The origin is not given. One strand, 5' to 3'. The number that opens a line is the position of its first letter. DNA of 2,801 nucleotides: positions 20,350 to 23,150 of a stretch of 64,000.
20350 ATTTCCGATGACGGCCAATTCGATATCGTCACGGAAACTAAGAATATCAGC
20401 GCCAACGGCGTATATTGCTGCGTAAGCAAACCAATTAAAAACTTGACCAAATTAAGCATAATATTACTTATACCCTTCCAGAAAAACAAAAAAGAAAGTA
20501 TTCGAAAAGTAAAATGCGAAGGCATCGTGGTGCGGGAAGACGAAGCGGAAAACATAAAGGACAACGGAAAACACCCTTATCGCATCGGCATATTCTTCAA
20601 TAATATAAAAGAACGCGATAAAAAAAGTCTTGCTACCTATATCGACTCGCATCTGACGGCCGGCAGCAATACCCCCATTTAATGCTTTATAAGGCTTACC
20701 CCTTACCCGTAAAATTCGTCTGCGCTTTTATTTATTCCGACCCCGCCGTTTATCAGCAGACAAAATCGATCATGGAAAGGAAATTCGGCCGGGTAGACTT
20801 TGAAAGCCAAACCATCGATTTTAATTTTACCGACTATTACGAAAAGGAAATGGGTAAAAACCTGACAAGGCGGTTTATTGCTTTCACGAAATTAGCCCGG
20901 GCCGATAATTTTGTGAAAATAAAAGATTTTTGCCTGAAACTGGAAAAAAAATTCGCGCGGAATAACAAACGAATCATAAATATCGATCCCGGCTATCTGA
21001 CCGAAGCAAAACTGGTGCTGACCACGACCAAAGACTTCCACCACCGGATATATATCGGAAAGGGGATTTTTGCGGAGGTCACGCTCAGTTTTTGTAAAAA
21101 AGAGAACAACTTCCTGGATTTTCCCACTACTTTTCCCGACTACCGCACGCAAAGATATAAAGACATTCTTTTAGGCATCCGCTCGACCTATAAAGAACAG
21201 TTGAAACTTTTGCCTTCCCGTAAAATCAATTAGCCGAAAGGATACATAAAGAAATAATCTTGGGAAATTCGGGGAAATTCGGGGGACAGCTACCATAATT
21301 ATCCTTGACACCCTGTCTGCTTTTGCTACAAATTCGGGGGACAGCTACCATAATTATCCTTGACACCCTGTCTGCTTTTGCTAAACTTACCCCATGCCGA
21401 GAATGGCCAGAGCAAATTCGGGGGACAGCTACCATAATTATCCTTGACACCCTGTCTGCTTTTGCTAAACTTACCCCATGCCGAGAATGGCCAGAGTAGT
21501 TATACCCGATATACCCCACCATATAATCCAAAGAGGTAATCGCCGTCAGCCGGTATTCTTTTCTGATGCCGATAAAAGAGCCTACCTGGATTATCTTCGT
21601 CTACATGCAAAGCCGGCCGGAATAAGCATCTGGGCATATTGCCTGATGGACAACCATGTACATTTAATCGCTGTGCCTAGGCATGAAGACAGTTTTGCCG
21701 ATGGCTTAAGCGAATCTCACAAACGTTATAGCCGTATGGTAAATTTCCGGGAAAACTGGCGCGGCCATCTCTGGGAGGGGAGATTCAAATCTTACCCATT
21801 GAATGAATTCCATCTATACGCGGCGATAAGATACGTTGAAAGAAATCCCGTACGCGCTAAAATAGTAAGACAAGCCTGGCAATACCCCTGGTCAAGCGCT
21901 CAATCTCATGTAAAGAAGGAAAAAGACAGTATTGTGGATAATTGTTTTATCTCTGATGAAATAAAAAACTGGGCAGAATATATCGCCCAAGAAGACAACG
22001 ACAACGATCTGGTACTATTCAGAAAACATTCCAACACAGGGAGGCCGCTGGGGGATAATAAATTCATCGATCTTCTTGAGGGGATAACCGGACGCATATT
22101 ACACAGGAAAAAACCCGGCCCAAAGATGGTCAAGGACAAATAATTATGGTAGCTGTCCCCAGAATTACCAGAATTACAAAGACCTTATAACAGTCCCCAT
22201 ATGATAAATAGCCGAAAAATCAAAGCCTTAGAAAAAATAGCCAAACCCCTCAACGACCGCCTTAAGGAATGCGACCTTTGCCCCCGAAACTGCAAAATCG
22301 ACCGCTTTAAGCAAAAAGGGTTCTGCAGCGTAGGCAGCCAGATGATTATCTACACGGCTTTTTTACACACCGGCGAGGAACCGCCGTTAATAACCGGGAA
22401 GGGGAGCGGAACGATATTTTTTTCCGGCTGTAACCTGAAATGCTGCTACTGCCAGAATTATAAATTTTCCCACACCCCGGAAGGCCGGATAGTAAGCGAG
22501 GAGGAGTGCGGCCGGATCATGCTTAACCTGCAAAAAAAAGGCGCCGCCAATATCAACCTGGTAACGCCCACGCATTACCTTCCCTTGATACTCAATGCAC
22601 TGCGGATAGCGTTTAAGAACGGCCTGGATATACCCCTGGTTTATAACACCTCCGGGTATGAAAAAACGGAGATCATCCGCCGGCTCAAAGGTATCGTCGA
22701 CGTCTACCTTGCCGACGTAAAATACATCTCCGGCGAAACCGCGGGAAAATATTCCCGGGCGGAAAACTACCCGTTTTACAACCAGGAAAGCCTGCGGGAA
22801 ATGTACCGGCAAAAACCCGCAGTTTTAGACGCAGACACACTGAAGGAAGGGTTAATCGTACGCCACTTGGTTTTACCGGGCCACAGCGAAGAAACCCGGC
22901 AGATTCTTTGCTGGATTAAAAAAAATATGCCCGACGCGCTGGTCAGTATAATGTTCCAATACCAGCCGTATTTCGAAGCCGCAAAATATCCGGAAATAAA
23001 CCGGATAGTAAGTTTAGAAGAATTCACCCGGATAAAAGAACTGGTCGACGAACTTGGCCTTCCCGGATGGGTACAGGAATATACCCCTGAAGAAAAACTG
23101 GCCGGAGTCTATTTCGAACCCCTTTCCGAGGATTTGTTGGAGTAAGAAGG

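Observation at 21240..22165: REP-RAYT-REP unit with triplicated left end that includes a duplicated copy of the transposase start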

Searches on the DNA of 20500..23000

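Call 42: search_rna_families(source=window, start=20500, end=23000, threshold=evalue, max_evalue=1)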
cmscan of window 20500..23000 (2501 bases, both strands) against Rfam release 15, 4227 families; matches with E-value up to 1: 0.
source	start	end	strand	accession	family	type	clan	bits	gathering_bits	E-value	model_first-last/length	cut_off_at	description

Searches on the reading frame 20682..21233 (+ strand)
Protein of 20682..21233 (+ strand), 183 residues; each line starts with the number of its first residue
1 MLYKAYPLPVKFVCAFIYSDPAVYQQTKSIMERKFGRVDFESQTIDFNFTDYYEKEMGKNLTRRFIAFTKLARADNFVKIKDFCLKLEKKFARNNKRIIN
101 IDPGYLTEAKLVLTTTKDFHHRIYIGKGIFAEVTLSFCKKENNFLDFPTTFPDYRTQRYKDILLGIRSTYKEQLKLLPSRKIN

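Call 8: search_protein_families(library=pfam, proteins=[window:20682-21233:+])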
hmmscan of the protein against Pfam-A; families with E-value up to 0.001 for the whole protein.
window:20682-21233:+ (183 aa): 1 family
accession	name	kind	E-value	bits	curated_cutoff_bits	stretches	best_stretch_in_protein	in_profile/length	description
PF14385.11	DUF4416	-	4e-56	189.8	27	1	9-170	2-162/162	Domain of unknown function (DUF4416)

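Call 9: search_protein_families(library=ncbifam, proteins=[window:20682-21233:+])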
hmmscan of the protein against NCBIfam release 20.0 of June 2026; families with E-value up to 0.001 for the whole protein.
window:20682-21233:+ (183 aa): 0 families

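Call 33: find_encoding_contigs(protein=window:20682-21233:+, flank=2500, max_places=10)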
Protein window:20682-21233:+ (183 aa): 17 contigs read that carry it; 10 places shown.
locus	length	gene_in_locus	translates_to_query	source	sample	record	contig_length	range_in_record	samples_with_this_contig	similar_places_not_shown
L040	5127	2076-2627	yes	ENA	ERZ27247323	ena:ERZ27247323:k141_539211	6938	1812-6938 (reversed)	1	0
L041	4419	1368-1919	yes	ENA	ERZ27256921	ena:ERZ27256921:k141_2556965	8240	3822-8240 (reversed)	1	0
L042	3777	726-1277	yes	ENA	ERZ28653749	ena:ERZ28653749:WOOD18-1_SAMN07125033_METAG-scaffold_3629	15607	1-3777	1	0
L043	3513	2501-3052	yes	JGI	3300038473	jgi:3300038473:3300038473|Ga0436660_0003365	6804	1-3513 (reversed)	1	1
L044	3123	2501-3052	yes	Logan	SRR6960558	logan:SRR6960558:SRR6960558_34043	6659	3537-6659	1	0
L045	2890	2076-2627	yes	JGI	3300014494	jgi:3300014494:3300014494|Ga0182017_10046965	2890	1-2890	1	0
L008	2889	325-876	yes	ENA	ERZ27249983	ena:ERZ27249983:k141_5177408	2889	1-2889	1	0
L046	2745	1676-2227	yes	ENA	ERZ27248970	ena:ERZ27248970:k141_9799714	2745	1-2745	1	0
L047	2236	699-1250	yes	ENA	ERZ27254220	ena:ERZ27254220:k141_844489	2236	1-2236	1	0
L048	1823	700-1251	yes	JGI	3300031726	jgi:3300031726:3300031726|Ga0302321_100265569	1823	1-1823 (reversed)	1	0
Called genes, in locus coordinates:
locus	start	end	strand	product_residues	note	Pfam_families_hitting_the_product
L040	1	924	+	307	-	?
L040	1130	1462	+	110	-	PF07238:PilZ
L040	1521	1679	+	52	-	-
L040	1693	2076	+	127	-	PF07238:PilZ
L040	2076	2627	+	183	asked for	PF14385:DUF4416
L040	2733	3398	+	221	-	PF01797:Y1_Tnp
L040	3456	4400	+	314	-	PF13353:Fer4_12 (weak), PF04055:Radical_SAM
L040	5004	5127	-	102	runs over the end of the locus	PF02001:DUF134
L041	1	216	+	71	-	?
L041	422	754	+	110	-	PF07238:PilZ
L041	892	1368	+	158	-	PF07238:PilZ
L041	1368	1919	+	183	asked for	PF14385:DUF4416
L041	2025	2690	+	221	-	PF01797:Y1_Tnp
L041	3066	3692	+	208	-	-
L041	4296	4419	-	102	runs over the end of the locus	PF02001:DUF134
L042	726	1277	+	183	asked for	PF14385:DUF4416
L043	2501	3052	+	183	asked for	PF14385:DUF4416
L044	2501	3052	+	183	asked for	PF14385:DUF4416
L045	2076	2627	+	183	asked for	PF14385:DUF4416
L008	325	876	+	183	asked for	PF14385:DUF4416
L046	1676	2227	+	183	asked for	PF14385:DUF4416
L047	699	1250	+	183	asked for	PF14385:DUF4416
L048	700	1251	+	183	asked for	PF14385:DUF4416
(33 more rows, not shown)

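Call 53: find_homologous_proteins(query=window:20682-21233:+, max_evalue=1e-30)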
Query window:20682-21233:+ (183 aa): 951 proteins with E <= 1e-30 among 1897 candidates; the best 120 are listed.
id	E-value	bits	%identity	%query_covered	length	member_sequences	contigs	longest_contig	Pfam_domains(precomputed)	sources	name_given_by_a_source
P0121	1.6e-116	405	99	100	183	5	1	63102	PF14385.12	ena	-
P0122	1.8e-75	271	69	96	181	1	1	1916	PF14385.12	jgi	jgi:hypothetical protein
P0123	4.7e-71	257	67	96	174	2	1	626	PF14385.12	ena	-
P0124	4.0e-70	254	64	96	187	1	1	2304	PF14385.12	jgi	jgi:hypothetical protein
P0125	5.2e-70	253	67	93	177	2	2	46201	PF14385.12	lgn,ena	-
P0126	2.9e-69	251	65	99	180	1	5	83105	PF14385.12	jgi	-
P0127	4.8e-68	247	65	96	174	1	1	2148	PF14385.12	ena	-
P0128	5.1e-68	247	63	97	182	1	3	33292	PF14385.12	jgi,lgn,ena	-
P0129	6.6e-68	246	64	99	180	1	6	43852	PF14385.12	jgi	-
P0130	1.1e-67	246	64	98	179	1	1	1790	PF14385.12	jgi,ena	-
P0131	1.2e-67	245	66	96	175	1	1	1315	PF14385.12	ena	-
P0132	1.3e-67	245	65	96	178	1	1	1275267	PF14385.12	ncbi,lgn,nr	ncbi:MAG: DUF4416 family protein [Candidatus Omnitrophota bacterium]|nr:MAG: DUF4416 family protein 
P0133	1.2e-66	242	63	96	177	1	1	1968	PF14385.12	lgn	-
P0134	1.7e-66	242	63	96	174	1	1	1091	PF14385.12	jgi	jgi:hypothetical protein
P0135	2.5e-66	241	65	92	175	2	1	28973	PF14385.12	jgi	-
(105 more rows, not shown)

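Call 54: find_encoding_contigs(protein=P0125, flank=2500, max_places=2)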
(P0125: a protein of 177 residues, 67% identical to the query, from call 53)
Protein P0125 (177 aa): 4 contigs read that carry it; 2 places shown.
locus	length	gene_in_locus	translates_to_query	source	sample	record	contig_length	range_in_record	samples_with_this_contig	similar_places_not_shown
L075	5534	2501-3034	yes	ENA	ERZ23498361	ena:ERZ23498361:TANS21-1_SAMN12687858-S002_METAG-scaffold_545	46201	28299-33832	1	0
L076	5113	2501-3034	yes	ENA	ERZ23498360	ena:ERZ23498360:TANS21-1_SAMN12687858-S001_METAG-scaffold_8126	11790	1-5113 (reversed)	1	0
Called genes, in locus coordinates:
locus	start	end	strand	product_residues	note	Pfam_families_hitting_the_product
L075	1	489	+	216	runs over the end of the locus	PF02163:Peptidase_M50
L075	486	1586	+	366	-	PF00465:Fe-ADH (weak), PF13685:Fe-ADH_2, PF01761:DHQ_synthase, PF24621:DHQS_C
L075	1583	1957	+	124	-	PF07238:PilZ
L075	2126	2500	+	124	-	PF07238:PilZ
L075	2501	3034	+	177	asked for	PF14385:DUF4416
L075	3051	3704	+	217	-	PF13429:TPR_15 (weak), PF13414:TPR_11 (weak), PF00515:TPR_1, PF07719:TPR_2 (weak), PF13181:TPR_8 (weak), PF13424:TPR_12, PF14559:TPR_19 (weak), PF12895:ANAPC3, +14 more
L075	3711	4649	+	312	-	PF04055:Radical_SAM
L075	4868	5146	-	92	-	-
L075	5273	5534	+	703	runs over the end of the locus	PF00092:VWA, PF13519:VWA_2, PF13768:VWA_3 (weak)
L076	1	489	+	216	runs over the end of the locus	PF02163:Peptidase_M50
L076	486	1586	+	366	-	PF00465:Fe-ADH (weak), PF13685:Fe-ADH_2, PF01761:DHQ_synthase, PF24621:DHQS_C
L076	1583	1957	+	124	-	PF07238:PilZ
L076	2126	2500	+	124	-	PF07238:PilZ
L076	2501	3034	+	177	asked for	PF14385:DUF4416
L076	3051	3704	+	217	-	PF13429:TPR_15 (weak), PF13414:TPR_11 (weak), PF00515:TPR_1, PF07719:TPR_2 (weak), PF13181:TPR_8 (weak), PF13424:TPR_12, PF14559:TPR_19 (weak), PF12895:ANAPC3, +14 more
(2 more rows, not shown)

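Call 55: find_encoding_contigs(protein=P0126, flank=2500, max_places=2)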
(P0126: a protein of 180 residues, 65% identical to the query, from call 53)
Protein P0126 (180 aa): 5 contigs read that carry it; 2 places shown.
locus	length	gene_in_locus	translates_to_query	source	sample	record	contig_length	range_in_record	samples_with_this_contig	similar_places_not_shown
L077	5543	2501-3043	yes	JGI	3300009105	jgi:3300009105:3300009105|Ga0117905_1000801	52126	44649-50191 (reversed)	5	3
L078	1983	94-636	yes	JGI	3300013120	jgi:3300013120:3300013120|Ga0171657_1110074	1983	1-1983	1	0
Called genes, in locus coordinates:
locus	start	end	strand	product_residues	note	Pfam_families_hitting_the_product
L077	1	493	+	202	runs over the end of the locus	PF02163:Peptidase_M50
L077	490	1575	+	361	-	PF13685:Fe-ADH_2 (weak), PF01761:DHQ_synthase, PF24621:DHQS_C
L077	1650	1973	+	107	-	PF07238:PilZ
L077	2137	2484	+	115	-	PF07238:PilZ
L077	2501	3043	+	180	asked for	PF14385:DUF4416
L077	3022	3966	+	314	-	PF13353:Fer4_12 (faint), PF04055:Radical_SAM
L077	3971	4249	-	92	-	-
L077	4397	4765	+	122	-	PF03692:CxxCxxCC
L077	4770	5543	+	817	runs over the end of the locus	PF18989:DUF5722 (faint), PF02449:Glyco_hydro_42 (weak), PF00331:Glyco_hydro_10 (weak)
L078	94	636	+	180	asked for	PF14385:DUF4416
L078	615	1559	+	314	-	PF13353:Fer4_12 (faint), PF04055:Radical_SAM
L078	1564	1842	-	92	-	-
